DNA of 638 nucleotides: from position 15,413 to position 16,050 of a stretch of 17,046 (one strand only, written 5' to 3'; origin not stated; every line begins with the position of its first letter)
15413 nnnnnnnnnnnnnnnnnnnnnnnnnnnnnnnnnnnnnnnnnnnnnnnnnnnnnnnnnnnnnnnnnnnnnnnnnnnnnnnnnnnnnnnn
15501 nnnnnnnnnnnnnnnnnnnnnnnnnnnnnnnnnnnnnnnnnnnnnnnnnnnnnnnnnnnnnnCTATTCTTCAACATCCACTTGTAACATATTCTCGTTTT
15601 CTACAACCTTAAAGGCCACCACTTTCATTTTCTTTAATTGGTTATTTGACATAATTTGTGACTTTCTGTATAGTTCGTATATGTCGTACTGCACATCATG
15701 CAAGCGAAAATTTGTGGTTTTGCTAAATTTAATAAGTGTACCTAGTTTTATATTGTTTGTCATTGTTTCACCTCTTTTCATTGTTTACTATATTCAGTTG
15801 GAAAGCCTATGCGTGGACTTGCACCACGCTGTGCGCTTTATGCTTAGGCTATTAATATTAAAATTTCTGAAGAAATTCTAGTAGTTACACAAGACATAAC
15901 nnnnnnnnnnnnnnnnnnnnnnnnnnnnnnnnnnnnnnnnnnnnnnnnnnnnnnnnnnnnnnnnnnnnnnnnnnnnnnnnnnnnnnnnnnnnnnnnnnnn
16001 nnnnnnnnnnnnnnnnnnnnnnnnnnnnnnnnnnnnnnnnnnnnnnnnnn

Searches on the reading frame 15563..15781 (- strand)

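Call 58: search_protein_families(library=phrogs, proteins=[window:15563-15781:-], max_evalue=0.01)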
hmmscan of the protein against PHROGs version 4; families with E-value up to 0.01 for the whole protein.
window:15563-15781:- (72 aa): 1 family
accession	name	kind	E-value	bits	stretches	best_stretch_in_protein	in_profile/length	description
phrog_28745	-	moron, auxiliary metabolic gene and host takeover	0.0056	17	1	19-67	256-303/315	glycosyltransferase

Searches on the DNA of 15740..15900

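Call 51: search_rna_families(source=window, start=15740, end=15900, threshold=evalue, max_evalue=10, show_alignments=2)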
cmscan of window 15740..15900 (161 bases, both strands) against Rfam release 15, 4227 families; matches with E-value up to 10: 2.
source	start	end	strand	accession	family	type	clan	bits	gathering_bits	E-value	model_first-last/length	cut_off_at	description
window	15857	15880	-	RF03217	mir-3167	Gene; miRNA;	-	13.2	86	9.4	1-59/59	no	mir-3167 microRNA precursor family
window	15757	15838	+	RF01811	PtaRNA1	Gene; antitoxin;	-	11.3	47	7.2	1-72/72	no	Plasmid transferred anti-sense RNA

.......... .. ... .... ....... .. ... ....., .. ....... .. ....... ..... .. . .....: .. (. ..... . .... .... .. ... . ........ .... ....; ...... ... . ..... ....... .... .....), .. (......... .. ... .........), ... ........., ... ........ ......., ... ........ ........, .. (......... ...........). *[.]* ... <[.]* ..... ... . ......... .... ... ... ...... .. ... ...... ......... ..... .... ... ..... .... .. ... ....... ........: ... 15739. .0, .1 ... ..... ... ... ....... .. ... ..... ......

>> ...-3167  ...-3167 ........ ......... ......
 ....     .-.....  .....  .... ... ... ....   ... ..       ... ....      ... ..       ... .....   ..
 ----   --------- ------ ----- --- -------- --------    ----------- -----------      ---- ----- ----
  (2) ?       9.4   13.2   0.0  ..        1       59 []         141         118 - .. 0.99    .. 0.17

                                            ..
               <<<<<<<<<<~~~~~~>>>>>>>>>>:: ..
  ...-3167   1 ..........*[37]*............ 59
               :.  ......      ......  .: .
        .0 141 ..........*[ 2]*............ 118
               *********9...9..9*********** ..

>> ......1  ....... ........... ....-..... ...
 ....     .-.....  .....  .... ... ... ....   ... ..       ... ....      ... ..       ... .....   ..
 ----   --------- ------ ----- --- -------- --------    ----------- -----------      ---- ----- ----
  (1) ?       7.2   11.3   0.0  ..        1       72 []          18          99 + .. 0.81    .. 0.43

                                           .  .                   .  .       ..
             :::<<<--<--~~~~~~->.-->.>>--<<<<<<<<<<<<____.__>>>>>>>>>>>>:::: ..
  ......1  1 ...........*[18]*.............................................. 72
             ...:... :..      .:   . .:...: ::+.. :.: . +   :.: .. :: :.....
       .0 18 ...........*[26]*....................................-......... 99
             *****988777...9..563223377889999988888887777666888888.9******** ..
